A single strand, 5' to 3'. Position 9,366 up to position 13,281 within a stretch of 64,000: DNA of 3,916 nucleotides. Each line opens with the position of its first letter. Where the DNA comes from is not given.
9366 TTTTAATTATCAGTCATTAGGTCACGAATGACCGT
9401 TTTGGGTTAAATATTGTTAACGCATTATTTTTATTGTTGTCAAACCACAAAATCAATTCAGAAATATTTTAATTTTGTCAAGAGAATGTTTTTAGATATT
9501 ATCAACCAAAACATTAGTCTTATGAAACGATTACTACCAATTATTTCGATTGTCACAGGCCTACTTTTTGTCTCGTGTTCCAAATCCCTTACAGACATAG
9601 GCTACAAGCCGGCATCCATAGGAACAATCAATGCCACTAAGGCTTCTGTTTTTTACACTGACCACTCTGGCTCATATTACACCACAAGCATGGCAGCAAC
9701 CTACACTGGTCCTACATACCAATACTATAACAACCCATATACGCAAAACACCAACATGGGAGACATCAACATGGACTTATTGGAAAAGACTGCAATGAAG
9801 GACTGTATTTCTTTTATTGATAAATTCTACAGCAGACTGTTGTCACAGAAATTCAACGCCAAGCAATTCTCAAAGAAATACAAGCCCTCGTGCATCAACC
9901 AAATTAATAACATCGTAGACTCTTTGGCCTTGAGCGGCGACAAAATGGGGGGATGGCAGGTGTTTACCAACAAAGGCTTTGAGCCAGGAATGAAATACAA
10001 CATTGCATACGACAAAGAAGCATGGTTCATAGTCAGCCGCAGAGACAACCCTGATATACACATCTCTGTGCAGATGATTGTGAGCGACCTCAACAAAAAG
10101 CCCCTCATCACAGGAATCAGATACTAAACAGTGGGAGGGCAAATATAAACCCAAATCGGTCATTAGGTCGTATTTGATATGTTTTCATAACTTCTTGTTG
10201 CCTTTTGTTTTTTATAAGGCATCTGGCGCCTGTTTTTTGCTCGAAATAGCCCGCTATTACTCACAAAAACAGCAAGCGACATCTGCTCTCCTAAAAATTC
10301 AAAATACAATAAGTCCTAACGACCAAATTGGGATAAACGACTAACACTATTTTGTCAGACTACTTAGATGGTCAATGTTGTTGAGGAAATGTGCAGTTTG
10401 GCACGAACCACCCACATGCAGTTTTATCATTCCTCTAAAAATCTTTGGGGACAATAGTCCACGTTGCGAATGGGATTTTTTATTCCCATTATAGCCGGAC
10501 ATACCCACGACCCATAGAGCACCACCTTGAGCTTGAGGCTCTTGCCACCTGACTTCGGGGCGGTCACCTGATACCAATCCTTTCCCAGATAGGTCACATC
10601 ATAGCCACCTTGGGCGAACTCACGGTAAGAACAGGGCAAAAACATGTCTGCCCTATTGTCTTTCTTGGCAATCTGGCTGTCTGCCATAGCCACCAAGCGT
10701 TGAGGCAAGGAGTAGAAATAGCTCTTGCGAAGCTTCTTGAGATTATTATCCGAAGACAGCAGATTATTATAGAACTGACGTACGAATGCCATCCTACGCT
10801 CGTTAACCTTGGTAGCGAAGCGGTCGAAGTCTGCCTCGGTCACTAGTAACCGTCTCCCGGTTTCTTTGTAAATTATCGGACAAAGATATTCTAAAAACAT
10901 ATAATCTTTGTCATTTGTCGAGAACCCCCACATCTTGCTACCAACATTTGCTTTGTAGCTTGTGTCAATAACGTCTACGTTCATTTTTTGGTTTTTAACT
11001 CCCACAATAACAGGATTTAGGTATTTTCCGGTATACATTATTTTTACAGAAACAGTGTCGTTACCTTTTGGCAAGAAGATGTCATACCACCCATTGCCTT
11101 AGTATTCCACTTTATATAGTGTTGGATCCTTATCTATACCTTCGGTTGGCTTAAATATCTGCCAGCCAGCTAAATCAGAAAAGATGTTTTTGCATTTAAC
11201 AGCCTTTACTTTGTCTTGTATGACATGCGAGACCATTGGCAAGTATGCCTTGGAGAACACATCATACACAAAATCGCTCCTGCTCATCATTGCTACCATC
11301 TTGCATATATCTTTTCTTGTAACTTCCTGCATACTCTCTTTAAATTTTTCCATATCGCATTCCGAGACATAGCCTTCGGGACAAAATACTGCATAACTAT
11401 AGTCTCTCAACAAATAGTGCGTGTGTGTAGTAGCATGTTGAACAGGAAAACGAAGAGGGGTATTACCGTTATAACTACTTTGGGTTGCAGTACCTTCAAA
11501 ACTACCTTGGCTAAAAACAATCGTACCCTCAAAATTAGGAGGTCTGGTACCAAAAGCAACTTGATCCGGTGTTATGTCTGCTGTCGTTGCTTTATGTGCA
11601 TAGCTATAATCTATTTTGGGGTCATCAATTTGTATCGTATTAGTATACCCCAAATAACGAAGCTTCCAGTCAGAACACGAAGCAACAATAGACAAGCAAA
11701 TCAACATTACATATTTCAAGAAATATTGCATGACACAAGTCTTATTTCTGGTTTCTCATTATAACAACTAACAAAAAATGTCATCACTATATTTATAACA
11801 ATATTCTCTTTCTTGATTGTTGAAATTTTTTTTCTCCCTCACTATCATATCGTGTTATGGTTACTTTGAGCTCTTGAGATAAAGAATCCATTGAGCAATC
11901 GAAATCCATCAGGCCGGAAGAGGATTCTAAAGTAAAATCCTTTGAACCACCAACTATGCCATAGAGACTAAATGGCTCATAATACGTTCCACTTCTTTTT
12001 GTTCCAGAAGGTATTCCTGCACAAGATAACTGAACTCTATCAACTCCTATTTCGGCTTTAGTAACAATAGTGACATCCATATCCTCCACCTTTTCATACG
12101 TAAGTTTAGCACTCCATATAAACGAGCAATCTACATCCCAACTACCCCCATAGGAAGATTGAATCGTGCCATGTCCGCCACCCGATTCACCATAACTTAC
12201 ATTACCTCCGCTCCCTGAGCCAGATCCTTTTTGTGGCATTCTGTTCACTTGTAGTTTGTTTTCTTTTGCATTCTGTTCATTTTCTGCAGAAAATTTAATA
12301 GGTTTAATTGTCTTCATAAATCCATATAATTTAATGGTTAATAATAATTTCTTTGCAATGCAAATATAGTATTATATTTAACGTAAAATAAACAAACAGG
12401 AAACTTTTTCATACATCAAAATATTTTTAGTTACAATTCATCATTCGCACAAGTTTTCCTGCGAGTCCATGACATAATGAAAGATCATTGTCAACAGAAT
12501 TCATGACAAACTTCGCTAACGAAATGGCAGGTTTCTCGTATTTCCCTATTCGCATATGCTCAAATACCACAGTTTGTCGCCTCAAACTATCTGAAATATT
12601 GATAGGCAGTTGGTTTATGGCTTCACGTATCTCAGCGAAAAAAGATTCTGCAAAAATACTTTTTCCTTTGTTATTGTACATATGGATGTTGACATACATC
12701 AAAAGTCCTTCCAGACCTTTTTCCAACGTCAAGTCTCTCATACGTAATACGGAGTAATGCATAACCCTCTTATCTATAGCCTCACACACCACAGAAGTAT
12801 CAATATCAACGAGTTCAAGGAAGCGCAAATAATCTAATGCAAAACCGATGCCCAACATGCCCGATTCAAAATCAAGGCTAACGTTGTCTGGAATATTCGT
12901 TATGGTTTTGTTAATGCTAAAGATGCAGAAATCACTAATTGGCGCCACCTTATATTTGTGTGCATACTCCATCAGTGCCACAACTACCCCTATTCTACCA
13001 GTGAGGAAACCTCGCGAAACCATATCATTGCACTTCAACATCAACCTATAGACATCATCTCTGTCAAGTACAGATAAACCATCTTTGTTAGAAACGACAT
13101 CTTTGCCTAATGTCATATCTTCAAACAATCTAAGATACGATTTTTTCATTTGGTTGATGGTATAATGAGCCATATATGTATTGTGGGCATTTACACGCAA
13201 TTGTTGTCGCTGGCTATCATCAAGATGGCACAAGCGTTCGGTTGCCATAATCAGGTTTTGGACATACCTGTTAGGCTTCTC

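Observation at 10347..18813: AT-rich accessory locus: T9SS LRR surface protein, duplicated [Gly-rich small protein + tandem-domain lipoprotein] cassette and a GT::LanC-like fusion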

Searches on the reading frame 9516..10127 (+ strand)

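Call 3: search_protein_families(library=pfam, proteins=[window:9516-10127:+], max_evalue=0.1)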
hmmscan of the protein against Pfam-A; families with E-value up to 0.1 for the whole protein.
window:9516-10127:+ (203 aa): 1 family
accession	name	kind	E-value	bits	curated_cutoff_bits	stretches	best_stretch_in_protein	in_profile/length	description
PF24937.1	DUF7754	-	0.046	14.2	27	1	117-158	5-46/65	Domain of unknown function (DUF7754)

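Call 4: search_protein_families(library=ncbifam, proteins=[window:9516-10127:+], max_evalue=0.1)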
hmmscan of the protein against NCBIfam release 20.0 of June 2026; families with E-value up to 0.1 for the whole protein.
window:9516-10127:+ (203 aa): 0 families

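Call 7: search_protein_families(library=padloc, proteins=[window:9516-10127:+], max_evalue=0.1)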
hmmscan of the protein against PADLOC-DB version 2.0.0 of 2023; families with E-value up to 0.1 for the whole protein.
window:9516-10127:+ (203 aa): 0 families

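Call 38: search_protein_families(library=phrogs, proteins=[window:9516-10127:+], max_evalue=0.1)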
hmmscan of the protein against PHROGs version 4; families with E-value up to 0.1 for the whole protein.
window:9516-10127:+ (203 aa): 1 family
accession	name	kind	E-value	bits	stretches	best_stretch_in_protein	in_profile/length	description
phrog_12844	-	unknown function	0.09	14.1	0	3-136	1-124/169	-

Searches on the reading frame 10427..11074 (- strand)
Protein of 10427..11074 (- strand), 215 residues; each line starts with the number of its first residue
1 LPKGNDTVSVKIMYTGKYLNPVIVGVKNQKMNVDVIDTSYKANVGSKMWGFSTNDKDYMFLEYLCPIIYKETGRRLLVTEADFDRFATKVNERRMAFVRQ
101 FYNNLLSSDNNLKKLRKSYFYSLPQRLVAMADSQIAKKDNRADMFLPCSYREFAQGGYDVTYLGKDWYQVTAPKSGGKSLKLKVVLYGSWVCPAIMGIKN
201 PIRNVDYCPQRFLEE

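Call 3: search_protein_families(library=pfam, proteins=[window:10427-11074:-], max_evalue=0.1)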
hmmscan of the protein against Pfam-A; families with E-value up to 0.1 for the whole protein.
window:10427-11074:- (215 aa): 3 families
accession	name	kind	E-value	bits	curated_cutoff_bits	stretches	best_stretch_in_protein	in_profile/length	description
PF25290.1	CGLA_M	-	0.011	15.4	27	0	78-104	295-321/370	Lambda-carrageenase middle domain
PF10127.15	RlaP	-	0.034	14.3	23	1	37-58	19-40/249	RNA repair pathway DNA polymerase beta family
PF07079.16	DUF1347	-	0.038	13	26.6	1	77-176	404-497/548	Protein of unknown function (DUF1347)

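Call 4: search_protein_families(library=ncbifam, proteins=[window:10427-11074:-], max_evalue=0.1)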
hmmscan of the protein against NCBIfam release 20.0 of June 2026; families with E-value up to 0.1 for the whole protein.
window:10427-11074:- (215 aa): 0 families

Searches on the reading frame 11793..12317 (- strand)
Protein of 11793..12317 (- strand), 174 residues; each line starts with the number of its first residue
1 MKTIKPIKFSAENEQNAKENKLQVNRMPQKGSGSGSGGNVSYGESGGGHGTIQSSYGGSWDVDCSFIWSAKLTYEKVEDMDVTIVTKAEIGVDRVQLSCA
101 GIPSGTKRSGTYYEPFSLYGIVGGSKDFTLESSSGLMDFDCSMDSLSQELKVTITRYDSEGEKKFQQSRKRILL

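Call 3: search_protein_families(library=pfam, proteins=[window:11793-12317:-], max_evalue=0.1)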
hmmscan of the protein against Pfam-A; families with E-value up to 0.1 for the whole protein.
window:11793-12317:- (174 aa): 0 families

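Call 4: search_protein_families(library=ncbifam, proteins=[window:11793-12317:-], max_evalue=0.1)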
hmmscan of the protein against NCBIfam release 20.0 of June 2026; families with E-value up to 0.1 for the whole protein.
window:11793-12317:- (174 aa): 0 families

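Call 7: search_protein_families(library=padloc, proteins=[window:11793-12317:-], max_evalue=0.1)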
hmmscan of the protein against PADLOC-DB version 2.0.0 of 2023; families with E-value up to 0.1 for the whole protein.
window:11793-12317:- (174 aa): 0 families

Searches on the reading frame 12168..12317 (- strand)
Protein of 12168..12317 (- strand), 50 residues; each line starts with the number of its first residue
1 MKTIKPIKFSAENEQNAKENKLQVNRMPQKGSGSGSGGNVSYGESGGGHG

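Call 72: search_protein_families(library=ncbifam, proteins=[window:12168-12317:-], max_evalue=10)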
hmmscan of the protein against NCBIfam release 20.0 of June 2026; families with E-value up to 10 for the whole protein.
seq(50 aa): 0 families
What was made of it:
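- Tried and rejected: The S N-termini match no leader model (call 72).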

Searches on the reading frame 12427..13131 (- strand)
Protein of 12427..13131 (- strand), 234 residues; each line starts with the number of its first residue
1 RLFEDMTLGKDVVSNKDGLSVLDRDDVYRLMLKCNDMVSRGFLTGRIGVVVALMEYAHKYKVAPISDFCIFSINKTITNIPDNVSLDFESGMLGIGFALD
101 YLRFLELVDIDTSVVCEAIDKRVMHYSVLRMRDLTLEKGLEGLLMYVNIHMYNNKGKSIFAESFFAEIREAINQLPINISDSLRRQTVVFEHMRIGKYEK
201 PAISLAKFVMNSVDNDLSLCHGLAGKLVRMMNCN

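Call 22: find_homologous_proteins(query=window:12427-13131:-, max_evalue=0.001)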
Query window:12427-13131:-: 357 candidates shared short words with the query, none scored E <= 0.001.
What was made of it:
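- Tried and rejected: A search with the C-terminal domain of the GT alone found no homolog in the 5.8-billion-protein set (call 22).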

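Call 38: search_protein_families(library=phrogs, proteins=[window:12427-13131:-], max_evalue=0.1)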
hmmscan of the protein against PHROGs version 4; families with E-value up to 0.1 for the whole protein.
window:12427-13131:- (234 aa): 0 families

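Call 89: search_solved_structures(query=A8, max_evalue=10, show_alignments=2)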
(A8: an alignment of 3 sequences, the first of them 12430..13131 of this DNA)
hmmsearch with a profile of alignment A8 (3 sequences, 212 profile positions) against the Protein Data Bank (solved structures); distinct sequences matched with E-value up to 10: 1.
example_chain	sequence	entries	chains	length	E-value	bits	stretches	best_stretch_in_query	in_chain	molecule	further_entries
6aj5_A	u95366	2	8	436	1.9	11.2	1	151-208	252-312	Dihydroorotate dehydrogenase (quinone), mitochondrial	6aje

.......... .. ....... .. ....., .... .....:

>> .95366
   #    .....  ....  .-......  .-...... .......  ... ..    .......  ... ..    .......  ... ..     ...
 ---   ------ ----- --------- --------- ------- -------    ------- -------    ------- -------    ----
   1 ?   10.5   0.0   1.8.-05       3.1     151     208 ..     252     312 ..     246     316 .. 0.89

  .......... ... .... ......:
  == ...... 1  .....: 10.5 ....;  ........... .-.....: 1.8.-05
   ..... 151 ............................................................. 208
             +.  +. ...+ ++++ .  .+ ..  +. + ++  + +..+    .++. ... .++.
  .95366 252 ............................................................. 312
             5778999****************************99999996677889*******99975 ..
